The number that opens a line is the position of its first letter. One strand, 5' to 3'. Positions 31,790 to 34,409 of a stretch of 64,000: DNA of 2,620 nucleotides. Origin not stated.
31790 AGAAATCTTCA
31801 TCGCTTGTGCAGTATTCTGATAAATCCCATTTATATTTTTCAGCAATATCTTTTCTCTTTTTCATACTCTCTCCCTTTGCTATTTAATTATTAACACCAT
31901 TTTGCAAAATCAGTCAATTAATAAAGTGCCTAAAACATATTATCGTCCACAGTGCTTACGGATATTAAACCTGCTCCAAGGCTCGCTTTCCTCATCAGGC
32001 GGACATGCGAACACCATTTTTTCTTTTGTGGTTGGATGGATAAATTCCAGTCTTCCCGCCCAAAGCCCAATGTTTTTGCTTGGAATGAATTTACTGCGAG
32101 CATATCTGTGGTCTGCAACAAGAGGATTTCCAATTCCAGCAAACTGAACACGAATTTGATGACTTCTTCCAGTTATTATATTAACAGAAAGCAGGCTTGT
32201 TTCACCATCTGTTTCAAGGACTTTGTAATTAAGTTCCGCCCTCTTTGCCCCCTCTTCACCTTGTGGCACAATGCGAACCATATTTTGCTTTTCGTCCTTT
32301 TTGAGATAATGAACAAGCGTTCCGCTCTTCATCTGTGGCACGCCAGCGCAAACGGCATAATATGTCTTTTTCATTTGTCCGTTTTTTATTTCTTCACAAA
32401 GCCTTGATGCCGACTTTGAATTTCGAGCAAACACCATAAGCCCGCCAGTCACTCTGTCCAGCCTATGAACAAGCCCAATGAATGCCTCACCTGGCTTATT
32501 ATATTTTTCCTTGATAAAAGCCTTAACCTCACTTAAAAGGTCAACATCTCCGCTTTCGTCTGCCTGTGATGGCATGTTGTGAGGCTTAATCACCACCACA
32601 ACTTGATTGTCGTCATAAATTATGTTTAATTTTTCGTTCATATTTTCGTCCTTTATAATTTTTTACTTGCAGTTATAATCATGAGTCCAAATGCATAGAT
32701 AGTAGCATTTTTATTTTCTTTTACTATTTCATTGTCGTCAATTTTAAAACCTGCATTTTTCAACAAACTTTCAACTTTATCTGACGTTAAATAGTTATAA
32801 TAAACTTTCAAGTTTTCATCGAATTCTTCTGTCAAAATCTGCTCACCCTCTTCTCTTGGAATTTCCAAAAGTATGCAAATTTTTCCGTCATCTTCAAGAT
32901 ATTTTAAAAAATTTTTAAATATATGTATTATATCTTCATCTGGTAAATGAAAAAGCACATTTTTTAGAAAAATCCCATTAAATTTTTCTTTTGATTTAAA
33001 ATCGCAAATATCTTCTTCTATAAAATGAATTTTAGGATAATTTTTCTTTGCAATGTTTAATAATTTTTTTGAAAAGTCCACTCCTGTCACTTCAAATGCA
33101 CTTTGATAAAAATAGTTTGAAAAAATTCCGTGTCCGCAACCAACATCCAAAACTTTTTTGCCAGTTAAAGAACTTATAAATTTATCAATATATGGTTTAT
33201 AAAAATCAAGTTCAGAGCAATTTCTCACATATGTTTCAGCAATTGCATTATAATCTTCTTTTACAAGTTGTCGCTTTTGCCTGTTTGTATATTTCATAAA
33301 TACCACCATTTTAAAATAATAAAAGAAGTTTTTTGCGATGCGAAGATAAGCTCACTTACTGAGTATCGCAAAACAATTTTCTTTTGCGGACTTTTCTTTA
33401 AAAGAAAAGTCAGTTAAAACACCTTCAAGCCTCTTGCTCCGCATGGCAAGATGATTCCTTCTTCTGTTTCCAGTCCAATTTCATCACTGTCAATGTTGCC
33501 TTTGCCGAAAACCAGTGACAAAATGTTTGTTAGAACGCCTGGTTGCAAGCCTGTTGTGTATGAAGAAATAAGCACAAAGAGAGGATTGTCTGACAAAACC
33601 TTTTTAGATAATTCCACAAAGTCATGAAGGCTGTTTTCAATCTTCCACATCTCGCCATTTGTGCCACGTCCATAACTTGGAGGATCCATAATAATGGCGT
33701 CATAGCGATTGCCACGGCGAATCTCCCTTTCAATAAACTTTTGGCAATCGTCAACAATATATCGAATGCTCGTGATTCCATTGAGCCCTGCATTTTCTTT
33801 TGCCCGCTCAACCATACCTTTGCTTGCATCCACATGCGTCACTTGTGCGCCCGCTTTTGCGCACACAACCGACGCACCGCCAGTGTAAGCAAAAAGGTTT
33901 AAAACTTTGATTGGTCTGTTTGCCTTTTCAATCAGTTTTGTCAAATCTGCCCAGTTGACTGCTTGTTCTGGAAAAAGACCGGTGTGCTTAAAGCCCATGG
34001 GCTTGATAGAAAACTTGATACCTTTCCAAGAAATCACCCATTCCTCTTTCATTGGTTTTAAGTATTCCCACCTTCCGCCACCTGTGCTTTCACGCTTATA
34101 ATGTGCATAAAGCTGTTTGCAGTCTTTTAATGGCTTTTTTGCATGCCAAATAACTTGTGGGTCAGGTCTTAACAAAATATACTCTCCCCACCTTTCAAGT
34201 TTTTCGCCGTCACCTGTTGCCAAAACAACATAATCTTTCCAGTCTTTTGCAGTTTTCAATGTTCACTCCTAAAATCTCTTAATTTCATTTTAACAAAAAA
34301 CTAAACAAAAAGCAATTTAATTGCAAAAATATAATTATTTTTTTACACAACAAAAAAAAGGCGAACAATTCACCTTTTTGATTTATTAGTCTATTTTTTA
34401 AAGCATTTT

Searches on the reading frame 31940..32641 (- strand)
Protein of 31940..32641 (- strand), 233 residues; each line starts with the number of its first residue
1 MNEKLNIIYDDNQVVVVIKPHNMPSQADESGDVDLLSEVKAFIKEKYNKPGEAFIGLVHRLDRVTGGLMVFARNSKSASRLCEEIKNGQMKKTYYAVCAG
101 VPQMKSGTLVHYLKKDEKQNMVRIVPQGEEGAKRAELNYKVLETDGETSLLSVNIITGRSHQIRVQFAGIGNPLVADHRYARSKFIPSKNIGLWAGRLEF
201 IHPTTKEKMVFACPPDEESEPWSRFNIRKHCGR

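Call 5: search_protein_families(library=pfam, proteins=[window:31940-32641:-])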
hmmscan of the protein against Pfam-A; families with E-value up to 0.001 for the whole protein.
window:31940-32641:- (233 aa): 1 family
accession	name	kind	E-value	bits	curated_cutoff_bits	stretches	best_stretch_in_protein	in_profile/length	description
PF00849.27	PseudoU_synth_2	-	3.6e-33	115.4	26.8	1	13-168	1-151/152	RNA pseudouridylate synthase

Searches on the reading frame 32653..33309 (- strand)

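Call 5: search_protein_families(library=pfam, proteins=[window:32653-33309:-])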
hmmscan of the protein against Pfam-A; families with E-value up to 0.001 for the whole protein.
window:32653-33309:- (218 aa): 18 families
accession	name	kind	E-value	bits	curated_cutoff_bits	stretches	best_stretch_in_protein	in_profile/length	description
PF13489.12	Methyltransf_23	-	1.9e-17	63.9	27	1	47-191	20-162/164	Methyltransferase domain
PF13649.12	Methyltransf_25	-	2.4e-17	63.8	27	1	53-142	1-97/97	Methyltransferase domain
PF13847.12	Methyltransf_31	-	7.9e-15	55.3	27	1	50-187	4-145/145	Methyltransferase domain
PF08241.18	Methyltransf_11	-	2.7e-14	54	21.2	1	54-146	1-95/95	Methyltransferase domain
PF08242.18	Methyltransf_12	-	2.7e-10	41.3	30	1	54-144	1-98/98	Methyltransferase domain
PF05401.17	NodS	-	1.3e-07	32.1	24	1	48-144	42-142/201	Nodulation protein S (NodS)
PF05175.20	MTS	-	3.5e-07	30.5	23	1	49-164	31-155/170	Methyltransferase small domain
PF03848.20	TehB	-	1e-06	28.7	20.4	1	47-146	28-132/193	Tellurite resistance protein TehB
PF01728.25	FtsJ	-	1.1e-06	29.2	24.1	1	47-112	20-86/181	FtsJ-like methyltransferase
PF05891.18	Methyltransf_PK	-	4.5e-06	26.8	27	1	44-192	50-198/218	AdoMet dependent proline di-methyltransferase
PF08003.17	Methyltransf_9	-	4.8e-06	26.2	23.8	1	41-198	107-268/315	Protein of unknown function (DUF1698)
PF02353.26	CMAS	-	4.3e-05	23.4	27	1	49-147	62-165/273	Mycolic acid cyclopropane synthetase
PF01209.24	Ubie_methyltran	-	4.5e-05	23.3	20.1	1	33-93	31-94/233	ubiE/COQ5 methyltransferase family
PF00398.26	RrnaAD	-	9.3e-05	22.1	24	1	51-167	32-124/263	Ribosomal RNA adenine dimethylase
PF12847.13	Methyltransf_18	-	0.00014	22.4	27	0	49-96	14-63/151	Methyltransferase domain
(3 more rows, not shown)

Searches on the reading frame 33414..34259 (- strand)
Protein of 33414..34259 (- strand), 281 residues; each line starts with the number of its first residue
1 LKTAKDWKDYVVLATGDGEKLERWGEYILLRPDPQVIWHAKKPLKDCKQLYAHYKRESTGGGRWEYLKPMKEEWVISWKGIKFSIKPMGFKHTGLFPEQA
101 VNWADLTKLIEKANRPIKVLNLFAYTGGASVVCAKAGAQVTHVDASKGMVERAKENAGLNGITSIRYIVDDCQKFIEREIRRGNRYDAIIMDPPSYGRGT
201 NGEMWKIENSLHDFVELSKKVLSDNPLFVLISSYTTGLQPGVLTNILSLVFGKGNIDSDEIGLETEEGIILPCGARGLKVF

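Call 5: search_protein_families(library=pfam, proteins=[window:33414-34259:-])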
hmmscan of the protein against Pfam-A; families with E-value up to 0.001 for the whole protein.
window:33414-34259:- (281 aa): 7 families
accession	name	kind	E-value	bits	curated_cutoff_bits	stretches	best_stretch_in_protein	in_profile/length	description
PF10672.15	Methyltrans_SAM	-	8.5e-15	55.2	27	1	70-200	82-210/286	S-adenosylmethionine-dependent methyltransferase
PF13649.12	Methyltransf_25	-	4.8e-06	27.6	27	1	119-191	1-70/97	Methyltransferase domain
PF03602.21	Cons_hypoth95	-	6.5e-05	23.1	24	1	110-196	36-123/182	Conserved hypothetical protein 95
PF08241.18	Methyltransf_11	-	0.00023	22.2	21.2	1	126-174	7-53/95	Methyltransferase domain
PF05175.20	MTS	-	0.00037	20.6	23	1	117-231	33-139/170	Methyltransferase small domain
PF13847.12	Methyltransf_31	-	0.00043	20.4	27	1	118-192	6-81/145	Methyltransferase domain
PF09445.16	Methyltransf_15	-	0.00051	20.1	22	1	119-199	4-85/165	RNA cap guanine-N2 methyltransferase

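Call 20: find_encoding_contigs(protein=window:33414-34259:-, flank=3500, max_places=10)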
Protein window:33414-34259:- (281 aa): 8 contigs read that carry it; 5 places shown.
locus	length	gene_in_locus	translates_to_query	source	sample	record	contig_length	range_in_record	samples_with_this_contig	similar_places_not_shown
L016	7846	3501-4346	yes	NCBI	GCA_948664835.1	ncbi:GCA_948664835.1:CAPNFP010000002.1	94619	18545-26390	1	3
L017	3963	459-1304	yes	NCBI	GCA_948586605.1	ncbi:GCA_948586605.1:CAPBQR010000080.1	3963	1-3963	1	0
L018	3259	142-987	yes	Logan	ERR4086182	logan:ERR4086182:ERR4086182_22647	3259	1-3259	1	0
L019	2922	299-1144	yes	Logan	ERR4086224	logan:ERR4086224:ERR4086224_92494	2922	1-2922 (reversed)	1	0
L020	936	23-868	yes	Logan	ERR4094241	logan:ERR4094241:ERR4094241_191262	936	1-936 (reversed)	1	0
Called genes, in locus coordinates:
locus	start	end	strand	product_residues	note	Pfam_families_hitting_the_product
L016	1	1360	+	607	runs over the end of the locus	PF01636:APH (faint)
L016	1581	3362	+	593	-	PF00664:ABC_membrane, PF00005:ABC_tran, PF02463:SMC_N (weak)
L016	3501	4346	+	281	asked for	PF10672:Methyltrans_SAM, PF13649:Methyltransf_25 (weak)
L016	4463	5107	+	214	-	PF05401:NodS, PF05891:Methyltransf_PK (weak), PF13489:Methyltransf_23, PF05175:MTS, PF13847:Methyltransf_31, PF08241:Methyltransf_11, PF08242:Methyltransf_12, PF13649:Methyltransf_25, +3 more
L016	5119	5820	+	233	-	PF00849:PseudoU_synth_2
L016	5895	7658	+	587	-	PF08439:Peptidase_M3_N, PF01432:Peptidase_M3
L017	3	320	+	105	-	?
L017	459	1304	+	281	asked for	PF10672:Methyltrans_SAM, PF13649:Methyltransf_25 (weak)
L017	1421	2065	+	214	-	PF05401:NodS, PF05891:Methyltransf_PK (weak), PF13489:Methyltransf_23, PF05175:MTS, PF13847:Methyltransf_31, PF08241:Methyltransf_11, PF08242:Methyltransf_12, PF13649:Methyltransf_25, +3 more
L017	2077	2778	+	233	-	PF00849:PseudoU_synth_2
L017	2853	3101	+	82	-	-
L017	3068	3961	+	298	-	?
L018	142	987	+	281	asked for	PF10672:Methyltrans_SAM, PF13649:Methyltransf_25 (weak)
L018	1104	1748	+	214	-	PF05401:NodS, PF05891:Methyltransf_PK (weak), PF13489:Methyltransf_23, PF05175:MTS, PF13847:Methyltransf_31, PF08241:Methyltransf_11, PF08242:Methyltransf_12, PF13649:Methyltransf_25, +3 more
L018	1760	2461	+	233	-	PF00849:PseudoU_synth_2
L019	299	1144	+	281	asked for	PF10672:Methyltrans_SAM, PF13649:Methyltransf_25 (weak)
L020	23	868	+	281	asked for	PF10672:Methyltrans_SAM, PF13649:Methyltransf_25 (weak)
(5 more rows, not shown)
